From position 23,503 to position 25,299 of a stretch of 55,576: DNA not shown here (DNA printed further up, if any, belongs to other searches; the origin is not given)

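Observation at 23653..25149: Pectate-lyase-type beta-helix protein encoded between portal and scaffold (head module) rather than at the tail tip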

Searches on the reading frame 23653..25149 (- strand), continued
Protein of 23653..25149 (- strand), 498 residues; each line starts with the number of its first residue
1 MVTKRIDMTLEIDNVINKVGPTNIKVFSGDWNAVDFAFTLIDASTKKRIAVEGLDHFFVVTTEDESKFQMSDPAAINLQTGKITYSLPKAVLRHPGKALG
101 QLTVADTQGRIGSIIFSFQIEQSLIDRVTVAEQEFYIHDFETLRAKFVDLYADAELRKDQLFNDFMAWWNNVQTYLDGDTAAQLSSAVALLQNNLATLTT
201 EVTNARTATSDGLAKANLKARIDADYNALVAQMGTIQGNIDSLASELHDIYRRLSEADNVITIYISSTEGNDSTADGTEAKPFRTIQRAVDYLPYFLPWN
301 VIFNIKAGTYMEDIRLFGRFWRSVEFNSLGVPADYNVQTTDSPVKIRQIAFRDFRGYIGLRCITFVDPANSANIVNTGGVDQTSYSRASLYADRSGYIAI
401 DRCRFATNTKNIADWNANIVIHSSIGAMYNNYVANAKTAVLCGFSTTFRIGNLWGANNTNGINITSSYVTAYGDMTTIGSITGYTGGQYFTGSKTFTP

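Call 47: fold_search(model_id=the predicted structure, library=pdb)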
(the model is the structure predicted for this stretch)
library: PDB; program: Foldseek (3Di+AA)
matches with E <= 10: 452; with E <= 0.001: 9
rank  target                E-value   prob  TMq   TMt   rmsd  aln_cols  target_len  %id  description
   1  4v96_AE               1.4e-04  1.00  0.16  0.25  19.6       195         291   13  The structure of a 1.8 MDa viral genome injection device suggests alternative infection mechanisms (released 2014-07-09)
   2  4v96_AH               1.7e-04  1.00  0.17  0.26  20.4       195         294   15  The structure of a 1.8 MDa viral genome injection device suggests alternative infection mechanisms (released 2014-07-09)
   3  4v96_AK               2.0e-04  1.00  0.17  0.26  20.0       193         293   14  The structure of a 1.8 MDa viral genome injection device suggests alternative infection mechanisms (released 2014-07-09)
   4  4v96_AL               2.5e-04  1.00  0.17  0.25  16.8       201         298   14  The structure of a 1.8 MDa viral genome injection device suggests alternative infection mechanisms (released 2014-07-09)
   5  4v96_AB               2.9e-04  1.00  0.17  0.26  20.4       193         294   15  The structure of a 1.8 MDa viral genome injection device suggests alternative infection mechanisms (released 2014-07-09)
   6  9m8o_Q                3.5e-04  1.00  0.18  0.46  17.6       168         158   24  Cryo-EM structure of bacteriophage NF5 baseplate (released 2025-12-17)
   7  4v96_AQ               3.5e-04  1.00  0.18  0.27  20.2       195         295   14  The structure of a 1.8 MDa viral genome injection device suggests alternative infection mechanisms (released 2014-07-09)
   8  4v96_AA               4.2e-04  1.00  0.17  0.25  17.0       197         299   13  The structure of a 1.8 MDa viral genome injection device suggests alternative infection mechanisms (released 2014-07-09)
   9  6kqt_A                7.0e-04  1.00  0.22  0.18  25.5       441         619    9  Crystal Structure of GH136 lacto-N-biosidase from Eubacterium ramulus - native protein (released 2020-06-10)
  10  9m8o_P                1.1e-03  1.00  0.19  0.49  17.7       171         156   22  Cryo-EM structure of bacteriophage NF5 baseplate (released 2025-12-17)
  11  1qjv_A                1.4e-03  1.00  0.19  0.26  14.5       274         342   12  Pectin methylesterase PemA from Erwinia chrysanthemi (released 2000-07-14)
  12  6v8i_AN               1.5e-03  1.00  0.18  0.59   4.8       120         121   27  Composite atomic model of the Staphylococcus aureus phage 80alpha baseplate (released 2020-03-04)
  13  2nsp_A                2.1e-03  1.00  0.20  0.28  15.0       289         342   13  Crystal structure of pectin methylesterase D178A mutant in complex with hexasaccharide I (released 2007-09-18)
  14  7v6m_A                2.2e-03  0.98  0.18  0.16  16.3       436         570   10  Crystal structure of lacto-N-biosidase TnX from Tynzenella nexilis, lacto-N-biose complex (released 2022-02-09)
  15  9mt4_G                2.3e-03  1.00  0.17  0.45   5.3       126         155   14  Connector structure of phage JohannRWettstein (Bas63) (released 2025-11-19)
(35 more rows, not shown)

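Call 48: find_encoding_contigs(protein=P0125, flank=8000, max_places=3)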
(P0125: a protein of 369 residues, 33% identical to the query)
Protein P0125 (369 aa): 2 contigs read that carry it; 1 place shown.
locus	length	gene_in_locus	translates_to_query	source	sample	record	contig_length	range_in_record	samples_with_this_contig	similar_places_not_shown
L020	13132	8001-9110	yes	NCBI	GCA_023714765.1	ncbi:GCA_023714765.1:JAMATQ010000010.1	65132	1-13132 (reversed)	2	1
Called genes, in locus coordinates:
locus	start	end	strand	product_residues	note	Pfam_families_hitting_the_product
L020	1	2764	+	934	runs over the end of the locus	PF10145:PhageMin_Tail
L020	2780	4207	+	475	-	PF01832:Glucosaminidase, PF05709:Sipho_tail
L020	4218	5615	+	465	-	PF18994:Prophage_tailD1, PF26674:Prophage_tail_N2 (weak), PF06605:Prophage_tail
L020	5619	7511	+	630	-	PF21311:Phage_RBD_prop, PF27455:YomR_C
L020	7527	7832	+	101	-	PF27183:Phage_YomQ_N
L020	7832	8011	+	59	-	-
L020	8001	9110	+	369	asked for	PF10651:BppU_N, PF27455:YomR_C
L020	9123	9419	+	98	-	PF27183:Phage_YomQ_N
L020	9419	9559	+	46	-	PF09693:Phage_XkdX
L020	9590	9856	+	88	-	PF10779:XhlA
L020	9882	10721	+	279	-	PF01510:Amidase_2, PF01471:PG_binding_1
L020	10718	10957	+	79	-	PF04688:Holin_SPP1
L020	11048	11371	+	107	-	-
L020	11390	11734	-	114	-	PF08863:YolD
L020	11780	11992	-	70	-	PF13744:HTH_37, PF13443:HTH_26, PF01381:HTH_3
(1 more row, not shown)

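Call 49: find_encoding_contigs(protein=P0109, flank=8000, max_places=3)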
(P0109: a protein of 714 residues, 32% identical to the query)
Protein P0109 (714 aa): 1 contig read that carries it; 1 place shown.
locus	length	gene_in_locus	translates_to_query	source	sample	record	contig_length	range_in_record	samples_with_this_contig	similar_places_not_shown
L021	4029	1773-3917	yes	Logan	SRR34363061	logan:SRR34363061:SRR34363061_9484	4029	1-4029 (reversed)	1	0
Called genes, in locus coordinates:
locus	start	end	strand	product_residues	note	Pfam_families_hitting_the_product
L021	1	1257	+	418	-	?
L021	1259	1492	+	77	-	-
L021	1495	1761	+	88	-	-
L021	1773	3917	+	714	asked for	PF10651:BppU_N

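Call 65: fold_search(model_id=the predicted structure, library=viral)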
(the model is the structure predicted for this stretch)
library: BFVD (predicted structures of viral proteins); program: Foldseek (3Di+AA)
matches with E <= 10: 667; with E <= 0.001: 42
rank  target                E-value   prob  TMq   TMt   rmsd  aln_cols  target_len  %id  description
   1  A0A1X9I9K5            4.1e-11  1.00  0.37  0.23   3.7       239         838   20  Phosphodiester glycosidase domain-containing protein [Staphylococcus phage vB_SscM-1]
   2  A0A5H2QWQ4            1.9e-10  1.00  0.18  0.14  30.3       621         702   13  (no name in the UniProt tables at hand)
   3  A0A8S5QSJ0            1.2e-07  1.00  0.37  0.62  12.5       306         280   20  Xylosidase [Siphoviridae sp. ctBtS10]
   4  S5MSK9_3              3.8e-07  1.00  0.32  0.14   7.5       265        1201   15  Tail fiber protein [Bacillus phage JL]
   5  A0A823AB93            5.8e-07  1.00  0.31  0.28   8.4       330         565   15  (no name in the UniProt tables at hand)
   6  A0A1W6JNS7            1.4e-06  1.00  0.23  0.17  30.4       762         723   12  (no name in the UniProt tables at hand)
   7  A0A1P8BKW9            3.6e-06  1.00  0.17  0.11  33.5       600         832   11  (no name in the UniProt tables at hand)
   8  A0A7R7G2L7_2          3.8e-06  1.00  0.34  0.15   3.9       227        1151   17  (no name in the UniProt tables at hand)
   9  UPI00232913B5         5.0e-06  1.00  0.31  0.22   8.6       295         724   15  (no name look-up for this kind of identifier)
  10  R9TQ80                6.1e-06  1.00  0.30  0.27  24.1       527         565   10  Uncharacterized protein [Halorubrum virus CGphi46]
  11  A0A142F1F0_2          6.4e-06  1.00  0.35  0.23   4.7       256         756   16  Putative tail fiber protein [Bacillus phage Shbh1]
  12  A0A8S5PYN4            2.1e-05  1.00  0.36  0.20   6.1       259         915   14  YadA-like protein [Myoviridae sp. ct4tH12]
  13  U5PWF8                2.1e-05  1.00  0.22  0.21  26.9       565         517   10  Tailspike protein [Bacillus phage Slash]
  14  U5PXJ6                2.5e-05  1.00  0.17  0.11  22.7       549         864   12  Tailspike protein [Bacillus phage Staley]
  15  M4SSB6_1              4.4e-05  1.00  0.15  0.10  16.2       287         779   14  Bacteriophage T7 tail fibre protein-like N-terminal domain-containing protein [Cyanophage KBS-P-1A]
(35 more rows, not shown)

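Call 69: search_protein_families(library=pfam, proteins=[P0060, P0124, P0127, P0135, P0054, P0055, P0105, P0136, P0022, P0141], max_evalue=0.01)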
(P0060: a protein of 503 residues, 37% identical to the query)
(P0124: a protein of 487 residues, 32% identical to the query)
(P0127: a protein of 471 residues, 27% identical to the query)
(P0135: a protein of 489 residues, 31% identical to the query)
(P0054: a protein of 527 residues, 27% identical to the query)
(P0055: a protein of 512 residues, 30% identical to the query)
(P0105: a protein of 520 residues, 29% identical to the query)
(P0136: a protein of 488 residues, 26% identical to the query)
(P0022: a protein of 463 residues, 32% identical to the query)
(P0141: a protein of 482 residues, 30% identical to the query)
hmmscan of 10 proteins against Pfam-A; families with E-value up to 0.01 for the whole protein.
P0060 (503 aa): 1 family
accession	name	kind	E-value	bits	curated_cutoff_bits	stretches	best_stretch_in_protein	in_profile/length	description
PF07602.17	DUF1565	-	6.3e-05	22.8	20.3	1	283-346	2-61/257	Protein of unknown function (DUF1565)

P0124 (487 aa): 2 families
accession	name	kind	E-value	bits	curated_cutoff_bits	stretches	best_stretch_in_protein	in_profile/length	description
PF07602.17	DUF1565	-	0.00065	19.5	20.3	1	281-326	2-42/257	Protein of unknown function (DUF1565)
PF01095.25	Pectinesterase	-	0.0089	15.2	27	0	294-329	11-46/298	Pectinesterase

P0127 (471 aa): 1 family
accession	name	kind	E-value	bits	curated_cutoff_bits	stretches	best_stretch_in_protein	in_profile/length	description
PF10779.14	XhlA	-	0.0072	16.9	34.7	1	134-168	4-38/67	Haemolysin XhlA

P0135 (489 aa): 1 family
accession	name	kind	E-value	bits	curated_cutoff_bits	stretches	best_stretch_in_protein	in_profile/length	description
PF01095.25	Pectinesterase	-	0.00017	20.9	27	1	308-365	11-66/298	Pectinesterase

P0054 (527 aa): 3 families
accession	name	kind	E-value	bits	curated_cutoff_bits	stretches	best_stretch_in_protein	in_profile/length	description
PF01442.23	Apolipoprotein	-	0.00088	19.5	90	1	62-197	40-159/190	Apolipoprotein A1/A4/E domain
PF07889.17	DUF1664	-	0.0026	18.2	34.6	0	143-197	34-113/124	Protein of unknown function (DUF1664)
PF06103.16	DUF948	-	0.0067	17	37.2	0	144-200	20-80/89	Bacterial protein of unknown function (DUF948)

P0055 (512 aa): 1 family
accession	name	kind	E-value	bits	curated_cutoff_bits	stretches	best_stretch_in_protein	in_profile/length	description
PF10651.15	BppU_N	-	0.0012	19.1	23.1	1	6-134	4-140/142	BppU N-terminal domain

P0105 (520 aa): 1 family
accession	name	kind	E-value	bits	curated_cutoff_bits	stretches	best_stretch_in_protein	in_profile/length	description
PF01095.25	Pectinesterase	-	0.0011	18.3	27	1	195-252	7-61/298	Pectinesterase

P0136 (488 aa): 1 family
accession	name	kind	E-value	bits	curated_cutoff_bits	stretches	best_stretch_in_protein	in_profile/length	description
PF01095.25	Pectinesterase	-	0.0017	17.6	27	1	182-222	8-46/298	Pectinesterase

P0022 (463 aa): 1 family
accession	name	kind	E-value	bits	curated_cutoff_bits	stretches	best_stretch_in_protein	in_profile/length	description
PF01095.25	Pectinesterase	-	0.0072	15.6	27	0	141-181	11-51/298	Pectinesterase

P0141 (482 aa): 1 family
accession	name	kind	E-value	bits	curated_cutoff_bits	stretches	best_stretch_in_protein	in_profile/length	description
PF07602.17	DUF1565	-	0.0053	16.6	20.3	0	128-173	1-41/257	Protein of unknown function (DUF1565)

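Call 70: find_encoding_contigs(protein=P0055, flank=10000, max_places=3)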
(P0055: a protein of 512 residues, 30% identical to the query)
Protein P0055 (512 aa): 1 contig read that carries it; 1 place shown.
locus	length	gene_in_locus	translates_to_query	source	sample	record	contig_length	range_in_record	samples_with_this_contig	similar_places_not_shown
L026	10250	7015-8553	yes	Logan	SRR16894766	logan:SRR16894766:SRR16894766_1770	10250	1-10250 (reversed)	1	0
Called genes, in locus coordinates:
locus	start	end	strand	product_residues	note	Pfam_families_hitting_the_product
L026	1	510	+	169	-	?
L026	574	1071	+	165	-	PF27000:PH_gly_zipper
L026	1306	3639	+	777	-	PF20155:TMP_3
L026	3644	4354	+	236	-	-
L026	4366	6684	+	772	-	PF06605:Prophage_tail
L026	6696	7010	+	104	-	-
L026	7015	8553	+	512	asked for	-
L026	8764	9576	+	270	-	PF19786:DUF6270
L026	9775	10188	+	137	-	PF05105:Phage_holin_4_1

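Call 79: find_related_loci(query=window:23653-25149:-, collection=genome_contigs, flank=10000)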
Query window:23653-25149:- (498 aa) in genome_contigs; peptide patterns used: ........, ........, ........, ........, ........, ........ (x = any residue, [..] = any of these).
21 stretches matched a pattern, but none encodes a relative of the query by tblastn (E <= 1e-3).
